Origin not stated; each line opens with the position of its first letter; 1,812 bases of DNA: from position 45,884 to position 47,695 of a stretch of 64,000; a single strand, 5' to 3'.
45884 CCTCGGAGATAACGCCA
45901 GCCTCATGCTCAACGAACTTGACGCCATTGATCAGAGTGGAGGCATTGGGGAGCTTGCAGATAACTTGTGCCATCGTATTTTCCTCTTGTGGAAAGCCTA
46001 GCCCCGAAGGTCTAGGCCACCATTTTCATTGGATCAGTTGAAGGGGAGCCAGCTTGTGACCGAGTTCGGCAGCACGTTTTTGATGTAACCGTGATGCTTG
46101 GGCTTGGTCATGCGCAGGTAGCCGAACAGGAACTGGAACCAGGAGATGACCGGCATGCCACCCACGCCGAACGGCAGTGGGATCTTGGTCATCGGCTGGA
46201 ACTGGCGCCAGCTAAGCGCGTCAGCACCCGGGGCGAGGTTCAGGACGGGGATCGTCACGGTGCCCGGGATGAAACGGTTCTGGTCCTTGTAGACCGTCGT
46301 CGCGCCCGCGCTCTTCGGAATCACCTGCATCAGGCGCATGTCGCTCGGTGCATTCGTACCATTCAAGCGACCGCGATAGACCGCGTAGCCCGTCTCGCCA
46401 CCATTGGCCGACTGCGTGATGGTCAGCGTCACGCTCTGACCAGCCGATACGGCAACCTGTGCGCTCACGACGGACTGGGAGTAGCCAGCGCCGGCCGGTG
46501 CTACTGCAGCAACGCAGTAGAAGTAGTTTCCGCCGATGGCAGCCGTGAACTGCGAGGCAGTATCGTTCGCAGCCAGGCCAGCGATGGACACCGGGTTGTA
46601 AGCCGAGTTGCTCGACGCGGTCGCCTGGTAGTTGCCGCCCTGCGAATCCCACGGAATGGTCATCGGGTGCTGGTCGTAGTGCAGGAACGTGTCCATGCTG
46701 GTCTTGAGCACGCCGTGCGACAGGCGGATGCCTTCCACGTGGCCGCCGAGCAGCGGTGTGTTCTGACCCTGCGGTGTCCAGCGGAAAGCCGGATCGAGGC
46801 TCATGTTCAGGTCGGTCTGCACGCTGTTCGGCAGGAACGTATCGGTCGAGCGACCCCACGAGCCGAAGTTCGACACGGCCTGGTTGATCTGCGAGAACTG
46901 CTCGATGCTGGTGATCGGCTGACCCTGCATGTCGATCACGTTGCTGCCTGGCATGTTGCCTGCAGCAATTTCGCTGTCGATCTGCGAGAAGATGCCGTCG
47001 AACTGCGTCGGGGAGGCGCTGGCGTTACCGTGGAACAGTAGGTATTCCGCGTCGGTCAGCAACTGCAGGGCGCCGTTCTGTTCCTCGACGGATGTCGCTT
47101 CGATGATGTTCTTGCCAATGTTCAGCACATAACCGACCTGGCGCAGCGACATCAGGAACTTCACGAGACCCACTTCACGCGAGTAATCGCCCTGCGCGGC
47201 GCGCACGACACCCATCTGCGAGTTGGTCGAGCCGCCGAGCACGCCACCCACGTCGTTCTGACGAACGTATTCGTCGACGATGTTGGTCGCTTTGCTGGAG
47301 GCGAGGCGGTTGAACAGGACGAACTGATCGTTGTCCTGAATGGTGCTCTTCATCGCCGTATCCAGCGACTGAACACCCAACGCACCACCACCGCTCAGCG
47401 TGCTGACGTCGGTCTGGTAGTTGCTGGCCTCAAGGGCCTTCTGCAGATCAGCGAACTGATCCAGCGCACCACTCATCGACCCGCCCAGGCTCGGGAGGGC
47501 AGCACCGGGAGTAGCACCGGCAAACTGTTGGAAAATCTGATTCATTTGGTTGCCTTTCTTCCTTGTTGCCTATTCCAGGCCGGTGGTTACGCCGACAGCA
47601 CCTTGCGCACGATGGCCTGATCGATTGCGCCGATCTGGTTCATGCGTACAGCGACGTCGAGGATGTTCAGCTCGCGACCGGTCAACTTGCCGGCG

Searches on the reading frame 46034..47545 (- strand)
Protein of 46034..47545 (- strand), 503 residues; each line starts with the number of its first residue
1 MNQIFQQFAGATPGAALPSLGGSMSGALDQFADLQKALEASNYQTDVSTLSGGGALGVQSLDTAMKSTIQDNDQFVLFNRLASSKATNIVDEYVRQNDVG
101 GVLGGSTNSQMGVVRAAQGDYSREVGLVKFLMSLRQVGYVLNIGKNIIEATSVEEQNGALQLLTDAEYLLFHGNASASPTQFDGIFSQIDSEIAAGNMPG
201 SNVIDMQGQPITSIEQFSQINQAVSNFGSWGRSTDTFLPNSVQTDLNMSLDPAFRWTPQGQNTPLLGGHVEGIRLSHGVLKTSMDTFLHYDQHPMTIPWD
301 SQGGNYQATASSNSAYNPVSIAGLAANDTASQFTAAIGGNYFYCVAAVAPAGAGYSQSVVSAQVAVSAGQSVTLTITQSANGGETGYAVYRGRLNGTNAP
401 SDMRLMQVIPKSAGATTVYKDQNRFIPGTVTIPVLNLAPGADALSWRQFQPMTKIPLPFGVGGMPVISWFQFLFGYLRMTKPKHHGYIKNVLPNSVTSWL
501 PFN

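Call 14: search_protein_families(library=phrogs, proteins=[window:46034-47545:-], max_evalue=0.00001)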
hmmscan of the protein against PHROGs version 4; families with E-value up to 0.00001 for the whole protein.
window:46034-47545:- (503 aa): 1 family
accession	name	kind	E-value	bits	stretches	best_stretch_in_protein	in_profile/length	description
phrog_752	-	head and packaging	7e-93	313.1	1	26-495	13-472/475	major head protein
